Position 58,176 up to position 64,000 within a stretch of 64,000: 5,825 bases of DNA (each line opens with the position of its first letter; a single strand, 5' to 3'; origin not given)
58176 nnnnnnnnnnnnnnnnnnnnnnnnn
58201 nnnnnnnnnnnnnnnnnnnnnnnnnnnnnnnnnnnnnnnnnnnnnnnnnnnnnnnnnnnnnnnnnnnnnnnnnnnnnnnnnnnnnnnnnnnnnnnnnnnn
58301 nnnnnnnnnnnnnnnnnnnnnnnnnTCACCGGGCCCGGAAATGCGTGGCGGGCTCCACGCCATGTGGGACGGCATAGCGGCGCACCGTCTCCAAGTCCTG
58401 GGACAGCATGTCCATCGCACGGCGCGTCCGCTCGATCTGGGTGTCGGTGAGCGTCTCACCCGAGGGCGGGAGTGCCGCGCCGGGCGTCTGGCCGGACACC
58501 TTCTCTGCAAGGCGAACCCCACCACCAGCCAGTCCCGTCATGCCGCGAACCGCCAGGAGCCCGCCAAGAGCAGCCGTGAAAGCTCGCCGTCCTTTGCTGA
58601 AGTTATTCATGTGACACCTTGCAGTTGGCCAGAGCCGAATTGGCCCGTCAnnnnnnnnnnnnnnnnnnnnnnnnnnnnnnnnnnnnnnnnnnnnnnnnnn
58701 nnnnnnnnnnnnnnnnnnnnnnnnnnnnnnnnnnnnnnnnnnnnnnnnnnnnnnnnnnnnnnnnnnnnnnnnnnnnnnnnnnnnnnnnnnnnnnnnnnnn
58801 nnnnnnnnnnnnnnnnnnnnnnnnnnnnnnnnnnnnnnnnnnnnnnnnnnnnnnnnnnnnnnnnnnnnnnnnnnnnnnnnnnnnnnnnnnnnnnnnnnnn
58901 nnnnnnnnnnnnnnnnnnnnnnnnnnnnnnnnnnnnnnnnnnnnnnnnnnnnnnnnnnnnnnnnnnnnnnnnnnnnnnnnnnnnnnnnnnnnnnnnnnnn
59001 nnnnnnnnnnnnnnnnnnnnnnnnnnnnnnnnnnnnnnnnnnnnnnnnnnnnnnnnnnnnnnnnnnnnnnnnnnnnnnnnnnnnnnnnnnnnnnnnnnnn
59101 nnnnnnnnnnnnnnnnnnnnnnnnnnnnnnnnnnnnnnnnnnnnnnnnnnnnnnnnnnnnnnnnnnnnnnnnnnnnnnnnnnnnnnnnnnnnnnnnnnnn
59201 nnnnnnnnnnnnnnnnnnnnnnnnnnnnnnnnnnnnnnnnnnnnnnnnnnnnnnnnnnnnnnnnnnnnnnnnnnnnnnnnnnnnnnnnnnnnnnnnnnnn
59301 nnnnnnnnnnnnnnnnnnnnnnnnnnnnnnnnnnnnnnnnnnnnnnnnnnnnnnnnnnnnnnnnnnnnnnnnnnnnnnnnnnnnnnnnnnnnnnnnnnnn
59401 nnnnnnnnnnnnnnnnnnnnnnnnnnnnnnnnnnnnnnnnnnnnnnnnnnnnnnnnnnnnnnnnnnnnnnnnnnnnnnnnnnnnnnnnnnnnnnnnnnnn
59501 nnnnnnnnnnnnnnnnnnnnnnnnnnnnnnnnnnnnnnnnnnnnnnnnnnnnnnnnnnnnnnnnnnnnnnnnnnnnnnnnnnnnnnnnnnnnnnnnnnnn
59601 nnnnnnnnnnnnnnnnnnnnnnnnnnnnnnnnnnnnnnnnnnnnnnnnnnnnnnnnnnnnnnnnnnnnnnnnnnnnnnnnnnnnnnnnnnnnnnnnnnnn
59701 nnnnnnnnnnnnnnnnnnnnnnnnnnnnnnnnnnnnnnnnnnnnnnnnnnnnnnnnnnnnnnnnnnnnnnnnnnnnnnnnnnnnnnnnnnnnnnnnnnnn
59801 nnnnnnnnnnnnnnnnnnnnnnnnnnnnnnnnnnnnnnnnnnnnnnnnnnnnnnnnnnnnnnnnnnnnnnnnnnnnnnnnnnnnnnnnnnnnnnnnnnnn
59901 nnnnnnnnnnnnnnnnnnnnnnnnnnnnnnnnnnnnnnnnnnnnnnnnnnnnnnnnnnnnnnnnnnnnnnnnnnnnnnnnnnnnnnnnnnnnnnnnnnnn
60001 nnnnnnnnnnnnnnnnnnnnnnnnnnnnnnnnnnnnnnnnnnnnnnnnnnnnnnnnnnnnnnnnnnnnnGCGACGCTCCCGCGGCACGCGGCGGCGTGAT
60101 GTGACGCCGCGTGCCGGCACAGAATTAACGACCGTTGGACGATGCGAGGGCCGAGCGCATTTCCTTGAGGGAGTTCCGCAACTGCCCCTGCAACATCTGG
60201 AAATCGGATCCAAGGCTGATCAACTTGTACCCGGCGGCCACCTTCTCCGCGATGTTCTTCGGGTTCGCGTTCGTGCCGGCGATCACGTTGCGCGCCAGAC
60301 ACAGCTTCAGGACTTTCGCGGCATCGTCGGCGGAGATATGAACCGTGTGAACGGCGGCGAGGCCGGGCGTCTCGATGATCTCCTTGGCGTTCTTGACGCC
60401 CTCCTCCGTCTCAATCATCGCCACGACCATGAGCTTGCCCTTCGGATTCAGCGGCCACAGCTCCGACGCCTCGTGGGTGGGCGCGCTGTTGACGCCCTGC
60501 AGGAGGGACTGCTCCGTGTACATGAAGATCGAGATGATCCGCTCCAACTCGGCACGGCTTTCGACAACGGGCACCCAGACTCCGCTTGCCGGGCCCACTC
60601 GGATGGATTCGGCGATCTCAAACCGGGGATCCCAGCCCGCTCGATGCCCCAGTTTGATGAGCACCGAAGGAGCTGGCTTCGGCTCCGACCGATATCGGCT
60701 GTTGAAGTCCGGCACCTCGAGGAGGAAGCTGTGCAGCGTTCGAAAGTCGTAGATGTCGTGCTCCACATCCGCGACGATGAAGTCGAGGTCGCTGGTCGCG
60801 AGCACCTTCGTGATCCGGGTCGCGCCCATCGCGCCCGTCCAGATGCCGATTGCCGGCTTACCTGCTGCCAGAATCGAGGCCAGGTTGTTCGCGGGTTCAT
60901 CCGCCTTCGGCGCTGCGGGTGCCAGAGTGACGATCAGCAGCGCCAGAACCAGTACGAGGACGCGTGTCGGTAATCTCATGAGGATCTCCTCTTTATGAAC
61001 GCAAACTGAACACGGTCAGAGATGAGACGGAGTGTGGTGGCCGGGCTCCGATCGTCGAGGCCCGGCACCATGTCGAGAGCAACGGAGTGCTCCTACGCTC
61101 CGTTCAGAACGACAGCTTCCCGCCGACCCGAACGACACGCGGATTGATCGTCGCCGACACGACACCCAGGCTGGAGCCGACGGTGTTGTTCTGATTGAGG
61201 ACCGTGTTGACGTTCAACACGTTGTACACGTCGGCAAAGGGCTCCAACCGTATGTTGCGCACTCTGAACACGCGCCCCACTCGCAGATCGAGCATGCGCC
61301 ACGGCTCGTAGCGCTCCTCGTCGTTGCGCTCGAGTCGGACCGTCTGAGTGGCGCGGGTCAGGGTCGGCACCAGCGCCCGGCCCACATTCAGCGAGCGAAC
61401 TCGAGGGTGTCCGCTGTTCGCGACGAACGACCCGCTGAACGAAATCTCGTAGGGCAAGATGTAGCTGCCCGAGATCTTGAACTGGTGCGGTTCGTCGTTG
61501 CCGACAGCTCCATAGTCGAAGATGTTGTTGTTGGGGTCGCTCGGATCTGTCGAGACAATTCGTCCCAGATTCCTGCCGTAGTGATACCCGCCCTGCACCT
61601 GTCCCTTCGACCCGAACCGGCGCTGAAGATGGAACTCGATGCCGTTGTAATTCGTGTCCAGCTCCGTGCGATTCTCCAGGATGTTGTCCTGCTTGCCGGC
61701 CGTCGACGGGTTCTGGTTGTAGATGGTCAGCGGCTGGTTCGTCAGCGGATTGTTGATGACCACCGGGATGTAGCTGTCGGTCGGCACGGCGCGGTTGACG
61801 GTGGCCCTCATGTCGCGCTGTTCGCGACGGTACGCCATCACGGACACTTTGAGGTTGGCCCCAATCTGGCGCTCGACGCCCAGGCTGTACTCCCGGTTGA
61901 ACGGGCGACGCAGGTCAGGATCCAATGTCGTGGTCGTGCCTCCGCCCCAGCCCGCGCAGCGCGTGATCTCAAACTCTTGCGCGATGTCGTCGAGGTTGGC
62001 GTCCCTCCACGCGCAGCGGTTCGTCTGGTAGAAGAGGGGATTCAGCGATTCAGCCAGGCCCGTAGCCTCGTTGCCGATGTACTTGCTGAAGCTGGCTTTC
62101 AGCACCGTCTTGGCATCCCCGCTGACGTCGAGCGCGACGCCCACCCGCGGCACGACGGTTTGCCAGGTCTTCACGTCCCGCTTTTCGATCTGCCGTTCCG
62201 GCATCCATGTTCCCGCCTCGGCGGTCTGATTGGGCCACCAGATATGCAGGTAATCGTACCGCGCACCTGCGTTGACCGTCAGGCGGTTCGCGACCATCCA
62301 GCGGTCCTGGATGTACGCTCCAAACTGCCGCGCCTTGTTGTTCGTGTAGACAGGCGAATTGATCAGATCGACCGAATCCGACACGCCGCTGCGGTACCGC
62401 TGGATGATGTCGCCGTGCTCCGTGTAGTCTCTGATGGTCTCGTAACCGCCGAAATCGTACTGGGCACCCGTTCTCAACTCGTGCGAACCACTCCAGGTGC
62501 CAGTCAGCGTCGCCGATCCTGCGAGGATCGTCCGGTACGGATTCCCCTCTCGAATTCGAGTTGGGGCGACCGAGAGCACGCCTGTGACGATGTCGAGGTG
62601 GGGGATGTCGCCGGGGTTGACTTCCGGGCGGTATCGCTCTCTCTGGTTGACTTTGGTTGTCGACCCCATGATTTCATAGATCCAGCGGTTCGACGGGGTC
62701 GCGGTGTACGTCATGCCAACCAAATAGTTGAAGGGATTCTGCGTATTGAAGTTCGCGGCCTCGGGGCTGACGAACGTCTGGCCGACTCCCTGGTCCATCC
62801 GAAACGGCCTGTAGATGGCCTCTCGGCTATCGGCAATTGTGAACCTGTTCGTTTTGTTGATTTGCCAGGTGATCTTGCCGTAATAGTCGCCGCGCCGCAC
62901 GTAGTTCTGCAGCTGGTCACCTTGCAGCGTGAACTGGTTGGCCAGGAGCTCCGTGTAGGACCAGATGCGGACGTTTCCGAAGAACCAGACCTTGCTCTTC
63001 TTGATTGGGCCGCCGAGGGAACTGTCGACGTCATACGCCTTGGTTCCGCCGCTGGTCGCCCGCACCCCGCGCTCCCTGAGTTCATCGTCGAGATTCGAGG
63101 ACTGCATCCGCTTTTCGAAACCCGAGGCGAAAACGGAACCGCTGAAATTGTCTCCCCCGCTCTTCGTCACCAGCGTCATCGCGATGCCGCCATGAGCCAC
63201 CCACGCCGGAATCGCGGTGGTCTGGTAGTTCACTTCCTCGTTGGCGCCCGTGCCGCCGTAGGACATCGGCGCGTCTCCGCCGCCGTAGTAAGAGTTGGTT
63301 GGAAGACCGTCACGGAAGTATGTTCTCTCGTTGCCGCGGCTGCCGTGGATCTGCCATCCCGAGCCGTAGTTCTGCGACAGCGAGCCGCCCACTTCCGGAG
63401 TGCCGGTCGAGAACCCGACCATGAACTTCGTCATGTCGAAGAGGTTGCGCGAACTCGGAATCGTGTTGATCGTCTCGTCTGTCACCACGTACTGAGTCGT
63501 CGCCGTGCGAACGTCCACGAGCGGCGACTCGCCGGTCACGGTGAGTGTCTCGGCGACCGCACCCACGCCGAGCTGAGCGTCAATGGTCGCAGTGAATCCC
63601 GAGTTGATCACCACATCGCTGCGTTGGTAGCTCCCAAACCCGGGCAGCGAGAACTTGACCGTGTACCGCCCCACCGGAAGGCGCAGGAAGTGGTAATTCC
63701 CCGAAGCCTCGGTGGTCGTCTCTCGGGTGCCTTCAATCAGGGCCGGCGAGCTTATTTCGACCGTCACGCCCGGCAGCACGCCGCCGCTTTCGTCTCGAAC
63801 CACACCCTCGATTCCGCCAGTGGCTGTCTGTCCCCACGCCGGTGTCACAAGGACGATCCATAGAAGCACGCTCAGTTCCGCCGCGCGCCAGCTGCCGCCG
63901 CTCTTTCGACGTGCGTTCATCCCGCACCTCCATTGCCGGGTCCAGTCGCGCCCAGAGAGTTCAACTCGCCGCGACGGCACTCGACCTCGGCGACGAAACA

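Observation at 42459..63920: Co-oriented 14-gene, 21.5-kb import and catabolism unit for an unknown amide or lactam compound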

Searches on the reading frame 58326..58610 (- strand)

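Call 4: search_protein_families(library=pfam, proteins=[window:58326-58610:-], max_evalue=0.01)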
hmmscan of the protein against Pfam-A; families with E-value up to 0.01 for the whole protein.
window:58326-58610:- (94 aa): 0 families

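Call 20: search_protein_families(library=ncbifam, proteins=[window:58326-58610:-], max_evalue=0.001)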
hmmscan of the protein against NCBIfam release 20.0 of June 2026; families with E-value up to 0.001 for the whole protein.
window:58326-58610:- (94 aa): 0 families

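Call 81: search_protein_families(library=pfam, proteins=[window:58329-58610:-], max_evalue=10)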
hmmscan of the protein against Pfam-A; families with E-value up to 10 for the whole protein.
seq(94 aa): 1 family
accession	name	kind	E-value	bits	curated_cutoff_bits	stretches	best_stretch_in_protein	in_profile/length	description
PF25392.1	MS_channel_TM1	-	0.1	13.1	27.1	1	12-44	7-39/79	Mechanosensitive ion channel, transmembrane helix 1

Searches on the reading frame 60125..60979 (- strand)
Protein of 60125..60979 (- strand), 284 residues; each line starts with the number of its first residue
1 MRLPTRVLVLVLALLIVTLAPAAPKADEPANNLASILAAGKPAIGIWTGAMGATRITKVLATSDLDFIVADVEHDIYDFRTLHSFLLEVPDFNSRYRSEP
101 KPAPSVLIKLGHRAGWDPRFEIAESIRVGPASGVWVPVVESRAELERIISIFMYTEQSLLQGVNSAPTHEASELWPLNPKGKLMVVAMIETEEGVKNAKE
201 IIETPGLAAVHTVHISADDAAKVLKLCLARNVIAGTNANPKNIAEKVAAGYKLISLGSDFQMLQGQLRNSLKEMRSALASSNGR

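Call 4: search_protein_families(library=pfam, proteins=[window:60125-60979:-], max_evalue=0.01)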
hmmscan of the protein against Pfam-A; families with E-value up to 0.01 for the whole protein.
window:60125-60979:- (284 aa): 1 family
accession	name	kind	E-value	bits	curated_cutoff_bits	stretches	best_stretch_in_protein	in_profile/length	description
PF03328.21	HpcH_HpaI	-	1.9e-09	37.6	25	1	130-221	84-155/221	HpcH/HpaI aldolase/citrate lyase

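Call 20: search_protein_families(library=ncbifam, proteins=[window:60125-60979:-], max_evalue=0.001)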
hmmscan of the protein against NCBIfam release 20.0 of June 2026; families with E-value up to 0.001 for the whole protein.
window:60125-60979:- (284 aa): 3 families
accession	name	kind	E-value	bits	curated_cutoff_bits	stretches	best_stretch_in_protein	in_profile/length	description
TIGR02311.1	HpaI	equivalog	1.6e-08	34.3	368.8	1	33-211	3-168/249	4-hydroxy-2-oxoheptanedioate aldolase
NF007849.0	PRK10558.1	equivalog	3.4e-07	29.9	393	1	30-211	7-174/256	2-dehydro-3-deoxyglucarate aldolase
TIGR03239.1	GarL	equivalog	4.8e-07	29.6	406.75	1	35-221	5-174/249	2-dehydro-3-deoxyglucarate aldolase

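Call 51: find_homologous_proteins(query=window:60125-60979:-)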
Query window:60125-60979:- (284 aa): 299 proteins with E <= 0.001 among 6167 candidates; the best 120 are listed.
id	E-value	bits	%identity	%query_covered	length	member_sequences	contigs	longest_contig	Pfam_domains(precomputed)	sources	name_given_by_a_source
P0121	3.7e-180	615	100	100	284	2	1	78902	PF03328.21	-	-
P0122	1.2e-152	525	85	100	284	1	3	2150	PF03328.21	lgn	-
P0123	6.4e-150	516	83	100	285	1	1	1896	PF03328.21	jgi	jgi:2-keto-3-deoxy-L-rhamnonate aldolase RhmA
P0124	1.8e-149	514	83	100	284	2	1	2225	PF03328.21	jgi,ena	-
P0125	5.6e-149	513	86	93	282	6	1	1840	PF03328.21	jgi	jgi:2-keto-3-deoxy-L-rhamnonate aldolase RhmA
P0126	6.1e-121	421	68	99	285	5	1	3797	PF03328.21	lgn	-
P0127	9.3e-120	417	70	96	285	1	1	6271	PF03328.21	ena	-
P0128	1.5e-119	416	68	99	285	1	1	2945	PF03328.21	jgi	jgi:2-keto-3-deoxy-L-rhamnonate aldolase RhmA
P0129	4.2e-119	415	72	90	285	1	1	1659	PF03328.21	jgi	jgi:2-keto-3-deoxy-L-rhamnonate aldolase RhmA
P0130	4.5e-118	411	68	95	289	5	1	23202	PF03328.21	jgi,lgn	-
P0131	6.6e-118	411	69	95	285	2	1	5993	PF03328.21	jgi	jgi:2-keto-3-deoxy-L-rhamnonate aldolase RhmA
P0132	1.7e-117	409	68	97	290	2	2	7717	PF03328.21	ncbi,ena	-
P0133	6.3e-117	408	67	98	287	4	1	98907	PF03328.21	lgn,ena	-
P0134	4.0e-114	398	64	100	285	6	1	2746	PF03328.21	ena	-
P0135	2.4e-113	396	67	95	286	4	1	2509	PF03328.21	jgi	jgi:2-keto-3-deoxy-L-rhamnonate aldolase RhmA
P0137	7.2e-112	391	65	98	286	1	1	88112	PF03328.21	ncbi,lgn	-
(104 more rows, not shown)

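Call 52: find_encoding_contigs(protein=P0133, flank=10000, max_places=1)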
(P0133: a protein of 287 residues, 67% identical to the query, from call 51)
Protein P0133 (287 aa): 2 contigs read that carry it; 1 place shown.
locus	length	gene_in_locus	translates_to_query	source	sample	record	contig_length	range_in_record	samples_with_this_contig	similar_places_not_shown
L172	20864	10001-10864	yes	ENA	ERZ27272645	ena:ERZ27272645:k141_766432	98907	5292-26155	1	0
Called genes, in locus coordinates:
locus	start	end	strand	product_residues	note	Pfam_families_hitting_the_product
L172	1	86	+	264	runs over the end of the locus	PF06267:DUF1028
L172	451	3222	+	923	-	PF13620:CarboxypepD_reg, PF13715:CarbopepD_reg_2 (weak), PF25183:OMP_b-brl_4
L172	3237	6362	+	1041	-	PF13088:BNR_2 (faint), PF02012:BNR (faint), PF14870:PSII_BNR (faint), PF15902:Sortilin-Vps10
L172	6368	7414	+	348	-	PF24827:AstE_AspA_cat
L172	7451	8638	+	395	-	PF00155:Aminotran_1_2, PF00266:Aminotran_5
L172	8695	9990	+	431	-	PF00083:Sugar_tr, PF01306:LacY_symp (faint), PF07690:MFS_1, PF12832:MFS_1_like (weak), PF07690:MFS_1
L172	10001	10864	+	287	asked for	PF03328:HpcH_HpaI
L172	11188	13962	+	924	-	PF13620:CarboxypepD_reg, PF13715:CarbopepD_reg_2, PF17210:SdrD_B (weak), PF25183:OMP_b-brl_4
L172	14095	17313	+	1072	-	PF25852:DUF6242_C (faint), PF02012:BNR (faint), PF13088:BNR_2 (faint), PF14870:PSII_BNR (faint), PF15902:Sortilin-Vps10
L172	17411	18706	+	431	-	PF01306:LacY_symp (faint), PF07690:MFS_1, PF12832:MFS_1_like (faint), PF07690:MFS_1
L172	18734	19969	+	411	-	PF01979:Amidohydro_1, PF07969:Amidohydro_3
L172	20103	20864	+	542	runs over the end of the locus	PF01425:Amidase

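Call 53: find_encoding_contigs(protein=P0137, flank=10000, max_places=1)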
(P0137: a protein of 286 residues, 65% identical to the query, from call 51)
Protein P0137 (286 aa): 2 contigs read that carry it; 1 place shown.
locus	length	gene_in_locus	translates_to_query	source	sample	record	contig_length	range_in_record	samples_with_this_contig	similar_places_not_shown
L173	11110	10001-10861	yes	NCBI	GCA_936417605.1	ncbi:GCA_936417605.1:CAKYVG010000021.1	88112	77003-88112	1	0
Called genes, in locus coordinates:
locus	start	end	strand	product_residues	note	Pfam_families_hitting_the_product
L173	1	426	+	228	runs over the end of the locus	PF00072:Response_reg, PF00486:Trans_reg_C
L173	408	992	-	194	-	PF02669:KdpC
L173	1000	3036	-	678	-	PF12710:HAD (faint), PF00122:E1-E2_ATPase, PF00702:Hydrolase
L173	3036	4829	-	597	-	PF03814:KdpA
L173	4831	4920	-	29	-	PF09604:Potass_KdpF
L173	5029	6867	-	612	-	PF07642:BBP2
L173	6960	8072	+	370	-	PF02702:KdpD, PF00582:Usp (weak)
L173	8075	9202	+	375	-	PF02702:KdpD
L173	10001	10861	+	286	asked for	PF03328:HpcH_HpaI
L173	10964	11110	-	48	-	?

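Call 54: find_encoding_contigs(protein=P0130, flank=10000, max_places=1)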
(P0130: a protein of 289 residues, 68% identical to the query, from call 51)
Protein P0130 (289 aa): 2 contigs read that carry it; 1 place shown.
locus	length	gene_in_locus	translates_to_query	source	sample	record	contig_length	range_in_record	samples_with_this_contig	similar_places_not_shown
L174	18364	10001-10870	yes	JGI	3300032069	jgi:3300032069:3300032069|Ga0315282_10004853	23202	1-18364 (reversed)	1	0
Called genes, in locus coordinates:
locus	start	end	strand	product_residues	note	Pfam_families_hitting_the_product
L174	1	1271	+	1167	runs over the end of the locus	PF13620:CarboxypepD_reg, PF13715:CarbopepD_reg_2 (faint), PF17210:SdrD_B (weak), PF22904:NOMO1-like_2nd (weak), PF25183:OMP_b-brl_4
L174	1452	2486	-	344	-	PF04616:Glyco_hydro_43, PF17851:GH43_C2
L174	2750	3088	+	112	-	-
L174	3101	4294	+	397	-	PF00144:Beta-lactamase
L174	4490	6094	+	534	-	PF00450:Peptidase_S10 (weak)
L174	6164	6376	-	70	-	PF09723:Zn_ribbon_8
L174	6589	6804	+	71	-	-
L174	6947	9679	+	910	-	PF09430:EMC7_beta-sandw, PF13620:CarboxypepD_reg, PF13715:CarbopepD_reg_2, PF22904:NOMO1-like_2nd (faint), PF07715:Plug, PF00593:TonB_dep_Rec_b-barrel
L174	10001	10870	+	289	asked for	PF03328:HpcH_HpaI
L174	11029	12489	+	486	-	PF01546:Peptidase_M20 (weak), PF07687:M20_dimer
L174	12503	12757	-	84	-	PF00873:ACR_tran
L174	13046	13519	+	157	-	-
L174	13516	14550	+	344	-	PF04015:DUF362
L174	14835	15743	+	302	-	PF02567:PhzC-PhzF, PF05544:Pro_racemase (weak)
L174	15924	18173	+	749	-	PF22019:GlgB_N, PF02922:CBM_48, PF22019:GlgB_N (weak), PF00128:Alpha-amylase, PF02806:Alpha-amylase_C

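Call 70: search_protein_families(library=pfam, proteins=[L172:6368-7414:+, L172:18734-19969:+], max_evalue=0.01)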
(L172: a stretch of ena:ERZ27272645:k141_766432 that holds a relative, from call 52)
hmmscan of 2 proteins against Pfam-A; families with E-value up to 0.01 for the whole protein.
L172:6368-7414:+ (348 aa): 1 family
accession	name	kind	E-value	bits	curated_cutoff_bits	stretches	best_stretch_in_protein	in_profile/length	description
PF24827.1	AstE_AspA_cat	-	7.5e-22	78.3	25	1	49-241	1-191/192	Succinylglutamate desuccinylase/Aspartoacylase catalytic domain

L172:18734-19969:+ (411 aa): 3 families
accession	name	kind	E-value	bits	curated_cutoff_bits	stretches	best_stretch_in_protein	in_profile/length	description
PF01979.26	Amidohydro_1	-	1e-42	147.1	25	1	57-402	1-344/345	Amidohydrolase family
PF07969.17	Amidohydro_3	-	2.2e-17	64.1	29.7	2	189-385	231-450/472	Amidohydrolase family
PF22039.1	HUTI_composite_bact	-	0.0085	16.1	25.5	0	28-39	3-14/26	Imidazolonepropionase-like composite domain, bacteria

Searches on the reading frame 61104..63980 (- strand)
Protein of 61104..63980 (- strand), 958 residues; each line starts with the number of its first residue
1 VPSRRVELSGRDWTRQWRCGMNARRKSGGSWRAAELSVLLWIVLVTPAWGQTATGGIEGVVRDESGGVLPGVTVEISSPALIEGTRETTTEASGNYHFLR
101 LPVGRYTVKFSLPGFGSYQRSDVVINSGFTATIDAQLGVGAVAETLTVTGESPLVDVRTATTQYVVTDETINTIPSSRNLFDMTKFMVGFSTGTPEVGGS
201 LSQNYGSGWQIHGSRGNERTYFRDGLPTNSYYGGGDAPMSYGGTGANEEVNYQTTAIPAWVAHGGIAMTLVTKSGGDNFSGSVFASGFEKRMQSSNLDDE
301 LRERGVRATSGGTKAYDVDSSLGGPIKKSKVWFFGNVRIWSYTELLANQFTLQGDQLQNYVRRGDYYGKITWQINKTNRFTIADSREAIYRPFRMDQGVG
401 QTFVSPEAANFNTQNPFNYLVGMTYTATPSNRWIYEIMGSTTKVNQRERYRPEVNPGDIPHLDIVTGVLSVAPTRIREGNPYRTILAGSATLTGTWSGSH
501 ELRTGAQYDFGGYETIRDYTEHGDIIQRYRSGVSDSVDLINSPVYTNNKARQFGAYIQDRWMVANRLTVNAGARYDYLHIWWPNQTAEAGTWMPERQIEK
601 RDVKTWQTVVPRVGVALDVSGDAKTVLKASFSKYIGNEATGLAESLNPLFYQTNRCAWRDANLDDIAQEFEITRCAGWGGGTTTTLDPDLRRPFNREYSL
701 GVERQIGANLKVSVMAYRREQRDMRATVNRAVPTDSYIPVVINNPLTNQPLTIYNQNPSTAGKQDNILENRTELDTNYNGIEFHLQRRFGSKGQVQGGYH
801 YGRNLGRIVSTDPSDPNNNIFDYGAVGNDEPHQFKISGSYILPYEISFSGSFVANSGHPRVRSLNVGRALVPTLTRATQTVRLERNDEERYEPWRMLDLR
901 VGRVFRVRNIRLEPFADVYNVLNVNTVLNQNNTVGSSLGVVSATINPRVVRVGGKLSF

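Call 5: search_protein_families(library=pfam, proteins=[window:61104-63980:-], max_evalue=0.01)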
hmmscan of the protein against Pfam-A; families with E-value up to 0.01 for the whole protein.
window:61104-63980:- (958 aa): 6 families
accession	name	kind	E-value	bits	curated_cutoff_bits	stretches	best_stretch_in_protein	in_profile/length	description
PF25183.1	OMP_b-brl_4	-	5.5e-39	134.7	30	2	362-844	153-679/838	Outer membrane beta barrel domain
PF13620.12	CarboxypepD_reg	-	1.1e-17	64.5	32.3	1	57-137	2-81/82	Carboxypeptidase regulatory-like domain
PF00593.30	TonB_dep_Rec_b-barrel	-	4.7e-14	53.5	27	1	406-853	50-393/436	TonB dependent receptor-like, beta-barrel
PF13715.12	CarbopepD_reg_2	-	2.7e-07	31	32.2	1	57-133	1-72/88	CarboxypepD_reg-like domain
PF17210.9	SdrD_B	-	1.2e-05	25.9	29.7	1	67-114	22-68/112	SdrD B-like domain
PF07715.20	Plug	-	0.0059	17.5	23.9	0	159-236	5-74/107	TonB-dependent Receptor Plug Domain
